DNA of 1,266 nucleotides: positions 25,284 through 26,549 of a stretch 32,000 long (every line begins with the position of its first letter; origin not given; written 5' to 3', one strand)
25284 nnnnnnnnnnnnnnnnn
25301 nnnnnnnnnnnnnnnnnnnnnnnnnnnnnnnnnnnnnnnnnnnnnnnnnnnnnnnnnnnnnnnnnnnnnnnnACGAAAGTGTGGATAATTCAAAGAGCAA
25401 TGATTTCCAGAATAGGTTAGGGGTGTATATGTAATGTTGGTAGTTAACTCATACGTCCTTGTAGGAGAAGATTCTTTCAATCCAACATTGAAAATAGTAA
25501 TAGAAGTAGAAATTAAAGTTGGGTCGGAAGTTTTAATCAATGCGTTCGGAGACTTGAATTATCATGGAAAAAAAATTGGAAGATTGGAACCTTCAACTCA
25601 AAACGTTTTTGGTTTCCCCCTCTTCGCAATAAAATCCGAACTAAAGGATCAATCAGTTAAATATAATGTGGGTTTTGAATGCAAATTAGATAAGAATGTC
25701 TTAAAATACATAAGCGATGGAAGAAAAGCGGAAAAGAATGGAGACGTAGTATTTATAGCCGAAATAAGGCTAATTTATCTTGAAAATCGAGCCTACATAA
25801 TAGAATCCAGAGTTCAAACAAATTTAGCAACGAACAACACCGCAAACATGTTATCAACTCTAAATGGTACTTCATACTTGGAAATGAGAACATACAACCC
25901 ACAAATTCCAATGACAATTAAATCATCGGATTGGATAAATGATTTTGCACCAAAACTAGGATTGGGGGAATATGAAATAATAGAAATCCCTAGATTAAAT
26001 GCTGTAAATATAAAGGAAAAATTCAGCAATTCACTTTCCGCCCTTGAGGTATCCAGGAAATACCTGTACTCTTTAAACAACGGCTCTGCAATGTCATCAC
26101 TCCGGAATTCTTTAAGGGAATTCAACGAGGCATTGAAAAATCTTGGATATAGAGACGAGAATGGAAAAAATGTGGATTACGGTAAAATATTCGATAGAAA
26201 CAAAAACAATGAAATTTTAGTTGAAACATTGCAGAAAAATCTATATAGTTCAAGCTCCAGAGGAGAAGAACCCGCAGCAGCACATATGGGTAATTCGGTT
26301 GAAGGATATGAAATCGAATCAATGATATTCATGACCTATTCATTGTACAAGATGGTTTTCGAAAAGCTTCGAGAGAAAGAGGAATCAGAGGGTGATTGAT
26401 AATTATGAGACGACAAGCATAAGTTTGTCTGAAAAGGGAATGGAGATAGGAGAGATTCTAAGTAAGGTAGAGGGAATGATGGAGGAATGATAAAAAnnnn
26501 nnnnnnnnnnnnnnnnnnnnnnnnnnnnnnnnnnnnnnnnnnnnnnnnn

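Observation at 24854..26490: Double-wHTH regulator plus uncharacterised 321-aa protein, followed by a remnant of a second regulator copy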

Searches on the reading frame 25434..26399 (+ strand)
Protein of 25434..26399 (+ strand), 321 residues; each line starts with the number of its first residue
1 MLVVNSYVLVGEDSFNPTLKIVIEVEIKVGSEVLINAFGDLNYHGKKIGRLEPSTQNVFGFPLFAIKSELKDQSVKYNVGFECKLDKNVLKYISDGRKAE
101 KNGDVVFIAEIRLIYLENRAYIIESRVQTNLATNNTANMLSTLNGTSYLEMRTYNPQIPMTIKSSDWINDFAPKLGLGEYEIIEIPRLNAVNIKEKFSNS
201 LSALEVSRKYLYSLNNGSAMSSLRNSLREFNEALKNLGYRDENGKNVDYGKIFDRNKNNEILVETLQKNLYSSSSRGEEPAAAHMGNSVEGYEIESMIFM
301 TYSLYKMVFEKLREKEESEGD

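Call 4: search_protein_families(library=pfam, proteins=[window:25434-26399:+], max_evalue=1)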
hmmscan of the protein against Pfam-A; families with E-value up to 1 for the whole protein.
window:25434-26399:+ (321 aa): 3 families
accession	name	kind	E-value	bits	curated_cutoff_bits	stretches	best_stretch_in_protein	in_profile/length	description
PF19034.5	RnlA-toxin_DBD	-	0.023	15.5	27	1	218-270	50-99/125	RNase LS, bacterial toxin DBD domain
PF05031.18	NEAT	-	0.081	13.8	32.8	0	117-174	4-60/119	Iron Transport-associated domain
PF12010.13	DUF3502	-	0.2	12.6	24.4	1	203-240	18-54/69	Domain of unknown function (DUF3502)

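Call 5: search_protein_families(library=padloc, proteins=[window:25434-26399:+], max_evalue=1)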
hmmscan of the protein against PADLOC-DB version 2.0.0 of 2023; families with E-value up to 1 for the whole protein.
window:25434-26399:+ (321 aa): 0 families

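Call 8: find_homologous_proteins(query=window:25434-26399:+, max_evalue=0.001)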
Query window:25434-26399:+ (321 aa): 21 proteins with E <= 0.001 among 1277 candidates.
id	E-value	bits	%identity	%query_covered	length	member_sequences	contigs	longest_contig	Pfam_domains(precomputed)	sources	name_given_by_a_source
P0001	1.7e-203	692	100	100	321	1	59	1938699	-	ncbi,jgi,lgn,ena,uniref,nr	ncbi:hypothetical protein [Cuniculiplasma divulgatum]|jgi:hypothetical protein|uniref:Uncharacterize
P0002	8.3e-126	437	67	98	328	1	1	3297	-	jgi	-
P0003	5.6e-101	356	59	98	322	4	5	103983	-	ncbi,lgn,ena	-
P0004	2.0e-87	311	51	96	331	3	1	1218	-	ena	-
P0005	6.9e-86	306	52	95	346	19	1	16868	-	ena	-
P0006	2.0e-85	305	50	97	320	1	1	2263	-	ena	-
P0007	2.7e-82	294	58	76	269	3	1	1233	-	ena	-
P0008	2.2e-57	213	37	97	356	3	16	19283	-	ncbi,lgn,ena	-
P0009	3.1e-51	192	36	97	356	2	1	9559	-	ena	-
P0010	5.8e-51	192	34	96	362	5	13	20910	-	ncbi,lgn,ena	-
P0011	5.9e-41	159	48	55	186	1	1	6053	-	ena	-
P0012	1.9e-40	157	46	56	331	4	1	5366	-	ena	-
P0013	2.0e-40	157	47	59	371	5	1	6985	-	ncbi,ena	-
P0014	3.7e-39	153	37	81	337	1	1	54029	-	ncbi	ncbi:hypothetical protein [Caldiplasma sukawensis]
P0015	9.3e-37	145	41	57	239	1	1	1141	-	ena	-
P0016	2.0e-36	144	45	55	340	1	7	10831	-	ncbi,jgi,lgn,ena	-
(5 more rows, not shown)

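Call 10: find_encoding_contigs(protein=P0003, flank=5000, max_places=3)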
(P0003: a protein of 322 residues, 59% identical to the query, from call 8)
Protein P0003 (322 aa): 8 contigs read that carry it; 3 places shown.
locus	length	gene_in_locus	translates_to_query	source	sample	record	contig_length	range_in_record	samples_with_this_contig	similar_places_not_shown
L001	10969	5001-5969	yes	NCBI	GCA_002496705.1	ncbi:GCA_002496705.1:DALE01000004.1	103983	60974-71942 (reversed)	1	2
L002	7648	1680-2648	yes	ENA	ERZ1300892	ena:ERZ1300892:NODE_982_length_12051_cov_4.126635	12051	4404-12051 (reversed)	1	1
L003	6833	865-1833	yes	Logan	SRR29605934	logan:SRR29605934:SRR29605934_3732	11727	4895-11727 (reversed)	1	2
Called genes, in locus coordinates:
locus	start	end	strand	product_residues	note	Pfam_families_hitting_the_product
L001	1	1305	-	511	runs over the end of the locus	PF12679:ABC2_membrane_2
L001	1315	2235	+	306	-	PF01828:Peptidase_A4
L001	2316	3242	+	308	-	PF00005:ABC_tran, PF13304:AAA_21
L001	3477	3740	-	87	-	PF13358:DDE_3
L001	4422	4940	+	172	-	PF01638:HxlR (faint), PF13601:HTH_34 (faint)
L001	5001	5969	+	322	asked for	-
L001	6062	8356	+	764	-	PF00580:UvrD-helicase, PF13245:AAA_19, PF13361:UvrD_C, PF13538:UvrD_C_2 (faint)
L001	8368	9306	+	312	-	PF12705:PDDEXK_1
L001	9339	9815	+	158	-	PF03883:H2O2_YaaD, PF21818:DUF6884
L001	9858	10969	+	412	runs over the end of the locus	PF01702:TGT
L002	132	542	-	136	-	-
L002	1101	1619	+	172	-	PF01638:HxlR (faint), PF13601:HTH_34 (faint)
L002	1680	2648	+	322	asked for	-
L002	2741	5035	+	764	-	PF00580:UvrD-helicase, PF13245:AAA_19, PF13361:UvrD_C, PF13538:UvrD_C_2 (faint)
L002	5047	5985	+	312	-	PF12705:PDDEXK_1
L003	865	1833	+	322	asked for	-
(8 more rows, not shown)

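Call 11: find_encoding_contigs(protein=P0005, flank=5000, max_places=2)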
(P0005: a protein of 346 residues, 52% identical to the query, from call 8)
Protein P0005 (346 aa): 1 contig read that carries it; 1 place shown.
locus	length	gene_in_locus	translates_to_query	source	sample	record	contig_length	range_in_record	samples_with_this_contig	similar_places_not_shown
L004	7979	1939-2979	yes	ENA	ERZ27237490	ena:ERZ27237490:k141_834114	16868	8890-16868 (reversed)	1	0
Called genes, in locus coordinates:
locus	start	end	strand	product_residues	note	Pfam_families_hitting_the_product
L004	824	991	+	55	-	-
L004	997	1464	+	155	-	PF06094:GGACT, PF13772:AIG2_2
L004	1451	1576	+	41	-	-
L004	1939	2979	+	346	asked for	-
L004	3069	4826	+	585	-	PF02518:HATPase_c (faint), PF13589:HATPase_c_3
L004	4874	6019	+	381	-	-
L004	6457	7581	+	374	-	PF09376:NurA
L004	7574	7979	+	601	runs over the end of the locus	PF01935:DUF87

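Call 12: find_encoding_contigs(protein=P0008, flank=5000, max_places=3)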
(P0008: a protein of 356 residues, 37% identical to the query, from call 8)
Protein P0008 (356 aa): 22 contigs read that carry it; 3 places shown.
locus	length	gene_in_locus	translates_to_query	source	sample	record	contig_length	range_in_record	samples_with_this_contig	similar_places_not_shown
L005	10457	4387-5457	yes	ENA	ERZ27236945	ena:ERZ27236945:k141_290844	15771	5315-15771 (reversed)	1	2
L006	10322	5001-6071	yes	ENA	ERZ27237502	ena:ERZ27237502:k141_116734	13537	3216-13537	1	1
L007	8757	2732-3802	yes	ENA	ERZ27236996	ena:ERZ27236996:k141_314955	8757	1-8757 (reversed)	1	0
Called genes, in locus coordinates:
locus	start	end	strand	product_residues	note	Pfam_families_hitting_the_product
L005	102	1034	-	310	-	PF00589:Phage_integrase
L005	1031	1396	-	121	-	-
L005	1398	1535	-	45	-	-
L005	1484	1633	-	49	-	-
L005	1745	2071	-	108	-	-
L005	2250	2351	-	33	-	-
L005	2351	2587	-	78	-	-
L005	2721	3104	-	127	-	PF19474:DUF6011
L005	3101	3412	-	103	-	-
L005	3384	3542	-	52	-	-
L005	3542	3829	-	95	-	-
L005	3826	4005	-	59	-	-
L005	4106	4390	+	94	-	-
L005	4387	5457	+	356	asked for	-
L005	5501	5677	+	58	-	-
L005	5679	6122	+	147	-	-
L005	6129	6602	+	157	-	-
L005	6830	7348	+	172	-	-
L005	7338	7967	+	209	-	-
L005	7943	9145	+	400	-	-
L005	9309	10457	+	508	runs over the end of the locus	PF12161:HsdM_N, PF02384:N6_Mtase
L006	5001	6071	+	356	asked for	-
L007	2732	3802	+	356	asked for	-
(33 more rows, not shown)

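Call 16: find_encoding_contigs(protein=P0010, flank=5000, max_places=3)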
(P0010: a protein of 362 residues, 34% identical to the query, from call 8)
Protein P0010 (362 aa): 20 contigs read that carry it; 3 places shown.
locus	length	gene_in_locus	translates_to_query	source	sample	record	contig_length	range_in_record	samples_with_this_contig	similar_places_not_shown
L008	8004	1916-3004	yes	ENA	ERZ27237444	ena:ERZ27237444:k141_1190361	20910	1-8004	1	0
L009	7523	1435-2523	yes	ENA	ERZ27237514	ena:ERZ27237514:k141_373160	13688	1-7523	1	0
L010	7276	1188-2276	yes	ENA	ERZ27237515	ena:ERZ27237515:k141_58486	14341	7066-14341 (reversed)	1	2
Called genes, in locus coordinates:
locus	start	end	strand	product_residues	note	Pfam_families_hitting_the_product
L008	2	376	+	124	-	?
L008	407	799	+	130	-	-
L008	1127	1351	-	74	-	-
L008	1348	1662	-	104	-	-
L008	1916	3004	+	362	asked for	-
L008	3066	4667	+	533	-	-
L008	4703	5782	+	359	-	-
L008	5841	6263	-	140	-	PF20472:PDDEXK_11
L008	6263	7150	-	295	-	PF02086:MethyltransfD12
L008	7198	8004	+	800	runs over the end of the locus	PF12161:HsdM_N, PF02384:N6_Mtase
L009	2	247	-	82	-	?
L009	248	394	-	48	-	-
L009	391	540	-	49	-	-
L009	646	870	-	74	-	-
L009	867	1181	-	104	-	-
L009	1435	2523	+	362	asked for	-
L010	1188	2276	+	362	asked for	-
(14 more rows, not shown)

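Call 17: find_encoding_contigs(protein=P0014, flank=5000, max_places=2)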
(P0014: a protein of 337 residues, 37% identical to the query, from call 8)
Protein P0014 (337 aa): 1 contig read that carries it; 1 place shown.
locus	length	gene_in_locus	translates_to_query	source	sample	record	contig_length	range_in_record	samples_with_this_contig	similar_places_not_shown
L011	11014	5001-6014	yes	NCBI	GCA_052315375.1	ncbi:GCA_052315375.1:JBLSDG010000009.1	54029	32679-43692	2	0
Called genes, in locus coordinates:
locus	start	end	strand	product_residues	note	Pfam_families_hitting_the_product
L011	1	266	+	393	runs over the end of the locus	-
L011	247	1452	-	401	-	PF00180:Iso_dh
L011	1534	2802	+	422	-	PF00709:Adenylsucc_synt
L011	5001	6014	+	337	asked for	-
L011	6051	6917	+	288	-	PF11149:DUF2924 (weak), PF18755:RAMA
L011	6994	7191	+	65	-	-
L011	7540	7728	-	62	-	-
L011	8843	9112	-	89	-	PF02086:MethyltransfD12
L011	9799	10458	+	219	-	PF02518:HATPase_c (faint), PF13589:HATPase_c_3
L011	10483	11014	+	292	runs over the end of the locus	-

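Call 18: find_encoding_contigs(protein=P0016, flank=5000, max_places=3)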
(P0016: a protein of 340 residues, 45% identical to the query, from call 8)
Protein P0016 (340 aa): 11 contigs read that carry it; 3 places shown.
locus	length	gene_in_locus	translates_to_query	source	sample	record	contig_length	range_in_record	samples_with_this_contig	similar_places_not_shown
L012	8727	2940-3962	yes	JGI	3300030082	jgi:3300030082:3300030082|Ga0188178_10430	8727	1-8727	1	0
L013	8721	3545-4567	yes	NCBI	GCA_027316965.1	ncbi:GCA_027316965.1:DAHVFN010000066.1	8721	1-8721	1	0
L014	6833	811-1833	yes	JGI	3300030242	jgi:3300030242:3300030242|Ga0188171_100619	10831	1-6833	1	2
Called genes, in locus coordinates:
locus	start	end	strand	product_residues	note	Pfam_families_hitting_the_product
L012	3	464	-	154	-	?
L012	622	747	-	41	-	-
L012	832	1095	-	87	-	-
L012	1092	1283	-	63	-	-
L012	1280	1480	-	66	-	-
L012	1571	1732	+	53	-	-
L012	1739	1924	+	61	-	-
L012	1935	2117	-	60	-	-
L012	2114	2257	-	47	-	-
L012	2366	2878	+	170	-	PF01638:HxlR (faint), PF13463:HTH_27 (faint), PF13601:HTH_34 (faint), PF14947:HTH_45 (faint)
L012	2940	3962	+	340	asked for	-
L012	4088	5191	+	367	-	PF16162:KwaB (faint)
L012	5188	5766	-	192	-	PF28043:KwaA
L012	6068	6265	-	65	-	-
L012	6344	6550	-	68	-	-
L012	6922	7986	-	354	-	PF06250:YhcG_C (weak), PF01939:NucS_C (weak)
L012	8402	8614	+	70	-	-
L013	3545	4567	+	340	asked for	-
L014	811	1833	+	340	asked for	-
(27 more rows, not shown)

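Call 23: search_solved_structures(query=A1, max_evalue=10)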
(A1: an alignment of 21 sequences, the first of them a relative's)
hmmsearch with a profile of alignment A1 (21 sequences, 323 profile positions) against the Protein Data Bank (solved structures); distinct sequences matched with E-value up to 10: 4.
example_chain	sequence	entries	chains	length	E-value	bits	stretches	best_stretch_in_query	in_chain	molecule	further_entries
9e5c_6o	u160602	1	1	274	0.66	12.4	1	241-304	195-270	Dynein arm light chain, axonemal, putative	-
8hmg_A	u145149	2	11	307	0.89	12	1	236-281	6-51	E3 ubiquitin-protein ligase RGLG2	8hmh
8fbo_A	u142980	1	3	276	5.2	9.5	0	195-234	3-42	KWOCA_102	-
9min_D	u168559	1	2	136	8.6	8.7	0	191-236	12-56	designed minibinder KH46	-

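Call 25: search_protein_families(library=ncbifam, proteins=[window:25434-26399:+], max_evalue=1)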
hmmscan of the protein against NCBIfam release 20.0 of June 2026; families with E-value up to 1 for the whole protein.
window:25434-26399:+ (321 aa): 0 families

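Call 26: predict_structure(alignment_id=A1)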
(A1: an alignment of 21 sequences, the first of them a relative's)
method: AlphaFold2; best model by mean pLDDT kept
length: 321 residues; sequences in the alignment: 21
mean_pLDDT: 77.7   pTM: 0.51
mean pLDDT of the five models: 77.7, 77.5, 77.1, 77.0, 76.4
residues with pLDDT >= 90: 54; 70-90: 188; 50-70: 59; < 50: 20
segments of 3 or more residues with pLDDT < 50: 178-183, 275-286
pLDDT, mean of each block of 10 residues (from residue 1): 87 71 90 92 94 80 75 84 88 84 90 91 68 66 78 94 82 67 57 75 86 78 87 87 81 70 73 49 48 72 82 68 34
secondary structure, 60 per line:
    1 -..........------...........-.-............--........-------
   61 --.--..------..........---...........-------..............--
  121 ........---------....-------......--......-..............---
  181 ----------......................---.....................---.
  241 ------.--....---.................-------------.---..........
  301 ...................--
elements in order: E2-11 E18-28 E32-43 E46-53 E74-83 H87-97 E105-118 E121-124 H125-128 E138-141 E149-154 E157-162 H164-177 H191-212 H216-236 H250-253 H257-272 H291-319

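Call 28: search_protein_representatives(alignment_id=A1)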
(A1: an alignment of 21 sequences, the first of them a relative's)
Query: 21 sequences, 323 profile positions. Proteins with E-value up to 0.001 (for the whole library): 744; up to 1e-10: 427; up to 1e-30: 65. The best 150 are listed.
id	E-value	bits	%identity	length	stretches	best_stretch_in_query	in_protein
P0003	1.5e-124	431.9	-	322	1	1-322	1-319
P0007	2.9e-105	368.5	-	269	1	1-261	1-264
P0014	5.5e-105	367.6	-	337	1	3-320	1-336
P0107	3.2e-94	332.3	-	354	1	11-320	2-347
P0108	6.9e-94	331.1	-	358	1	1-320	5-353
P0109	2.0e-93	329.6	-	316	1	1-271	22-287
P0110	1.2e-78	281.1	-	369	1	9-321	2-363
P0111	2.4e-73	263.6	-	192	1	1-189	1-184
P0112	2.1e-69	250.7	-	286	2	137-318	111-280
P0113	9.5e-64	232.1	-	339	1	1-319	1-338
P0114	5.0e-61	223.2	-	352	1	1-318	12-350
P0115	1.2e-60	221.9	-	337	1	1-318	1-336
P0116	1.3e-59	218.5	-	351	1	4-318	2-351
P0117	5.3e-59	216.5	-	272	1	1-240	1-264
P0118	4.4e-57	210.2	-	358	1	1-320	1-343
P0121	5.8e-52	193.4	-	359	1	1-318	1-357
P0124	1.5e-49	185.4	-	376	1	1-321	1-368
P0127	6.8e-48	180.0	-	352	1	2-318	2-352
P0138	2.4e-39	151.9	-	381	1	6-320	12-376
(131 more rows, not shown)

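Call 29: fold_search(model_id=the predicted structure, library=pdb)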
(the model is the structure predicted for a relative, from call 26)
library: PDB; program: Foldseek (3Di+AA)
matches with E <= 10: 568; with E <= 0.001: 2
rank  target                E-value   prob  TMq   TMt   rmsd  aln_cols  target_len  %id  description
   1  3but                  1.3e-04  1.00  0.24  0.50  12.2       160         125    8  Crystal structure of protein Af_0446 from Archaeoglobus fulgidus (released 2008-01-15)
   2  8b7d                  5.6e-04  1.00  0.24  0.44   6.8       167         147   10  Luminal domain of TMEM106B (released 2023-07-19)
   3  1r4x                  1.5e-02  0.75  0.19  0.21  11.5       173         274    6  Crystal Structure Analys of the Gamma-COPI Appendage domain (released 2003-10-28)
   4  1pzd                  5.6e-02  0.44  0.17  0.20  14.8       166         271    9  Structural Identification of a conserved appendage domain in the carboxyl-terminus of the COPI gamma-subunit. (released 2003-10-14)
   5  1xo8_MODEL_1_A        6.6e-02  0.80  0.22  0.38   9.5       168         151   10  Solution structure of AT1g01470 from Arabidopsis Thaliana (released 2004-10-19)
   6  3isy                  1.3e-01  0.54  0.17  0.40  13.4       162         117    7  Crystal structure of an intracellular proteinase inhibitor (ipi, bsu11130) from bacillus subtilis at 2.61 A resolution (released 2009-09-15)
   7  2cdp_C                1.4e-01  0.08  0.08  0.15  14.5       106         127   11  Structure of a CBM6 in complex with neoagarohexaose (released 2006-02-08)
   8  7a57_B                1.6e-01  0.08  0.11  0.08  37.2       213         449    9  La Crosse Virus Envelope Glycoprotein Gc W1066H Mutant Fusion Domains in Postfusion Conformation (released 2021-09-01)
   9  7joo_C                1.9e-01  0.18  0.11  0.26  15.8       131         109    9  Crystal structure of ICOS in complex with antibody STIM003 and anti-kappa VHH domain (released 2020-10-14)
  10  2vdd_A                2.2e-01  0.11  0.13  0.10  26.4       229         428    9  Crystal Structure of the Open State of TolC Outer Membrane Component of Mutlidrug Efflux Pumps (released 2008-04-22)
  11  4lp8                  2.4e-01  0.14  0.14  0.15  15.5       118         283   16  A Novel Open-State Crystal Structure of the Prokaryotic Inward Rectifier KirBac3.1 (released 2013-11-20)
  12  6u3t_A                2.4e-01  0.13  0.18  0.21  12.3       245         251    7  Structure-based discovery of a novel small-molecule inhibitor of methicillin-resistant S. aureus (released 2020-03-25)
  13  7oyj_B                2.4e-01  0.09  0.14  0.19  18.1       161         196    6  Crystal structure of hTEAD2 in complex with fragment at the interface 2 (released 2022-05-25)
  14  9min_I                2.5e-01  0.77  0.22  0.44   6.0       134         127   16  Structure of a designed minibinder to NYESO1-A*02:01 (released 2025-08-06)
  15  9nmt_A                2.6e-01  0.51  0.22  0.23   8.7       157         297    9  ML418 bound inwardly rectifying potassium channel Kir7.1 R162Q mutant (released 2026-01-28)
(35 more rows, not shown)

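Call 30: find_related_loci(query=A1, collection=genome_contigs, flank=6000)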
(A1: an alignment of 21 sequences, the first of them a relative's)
Query A1 (321 aa) in genome_contigs; peptide patterns used: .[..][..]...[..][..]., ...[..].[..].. (x = any residue, [..] = any of these).
94 stretches matched a pattern; 9 encode a relative of the query (tblastn E <= 1e-3); 9 distinct loci.
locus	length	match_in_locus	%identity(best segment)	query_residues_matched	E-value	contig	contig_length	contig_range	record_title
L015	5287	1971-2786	35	10-315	1e-47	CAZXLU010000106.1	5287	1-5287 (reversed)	MAG TPA_asm: Candidatus Woesearchaeota archaeon isolate binchicken_co250_400 genome assembly, contig: NODE_22039_length_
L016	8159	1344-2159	33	10-315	9e-46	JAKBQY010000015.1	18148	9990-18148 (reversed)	MAG: Thermoplasmata archaeon isolate TL1-4.bin46 NODE_2464_length_18148_cov_30.648688, whole genome shotgun sequence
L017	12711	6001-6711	27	12-210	2e-14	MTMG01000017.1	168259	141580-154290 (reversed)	MAG: Methanomicrobia archaeon JdFR-19 JGI24020J35080_1000033, whole genome shotgun sequence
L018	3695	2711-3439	27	12-210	7e-14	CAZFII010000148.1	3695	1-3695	MAG TPA_asm: uncultured archaeon isolate binchicken_co357_45 genome assembly, contig: NODE_15018_length_3695_cov_6.11208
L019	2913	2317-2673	38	120-237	2e-12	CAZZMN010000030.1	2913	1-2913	MAG TPA_asm: uncultured archaeon isolate binchicken_co25_50 genome assembly, contig: k141_35881, whole genome shotgun se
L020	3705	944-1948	26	17-315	3e-12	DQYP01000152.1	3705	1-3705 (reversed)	MAG TPA_asm: Thermotogaceae bacterium isolate HyVt-16 Ga0136651_10019664, whole genome shotgun sequence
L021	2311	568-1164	26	85-258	3e-11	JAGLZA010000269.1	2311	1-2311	MAG: candidate division WOR-3 bacterium isolate RS_13_48 ZL320.bin.48.fa_269, whole genome shotgun sequence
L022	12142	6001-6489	26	77-210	4e-11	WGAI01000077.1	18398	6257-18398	MAG: candidate division WOR-3 bacterium isolate S143_50_esom k151_97639, whole genome shotgun sequence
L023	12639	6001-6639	26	12-187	3e-9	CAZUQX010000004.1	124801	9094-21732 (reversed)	MAG TPA_asm: uncultured Candidatus Bathyarchaeia archaeon isolate SRP323688_co1_42 genome assembly, contig: NODE_283_len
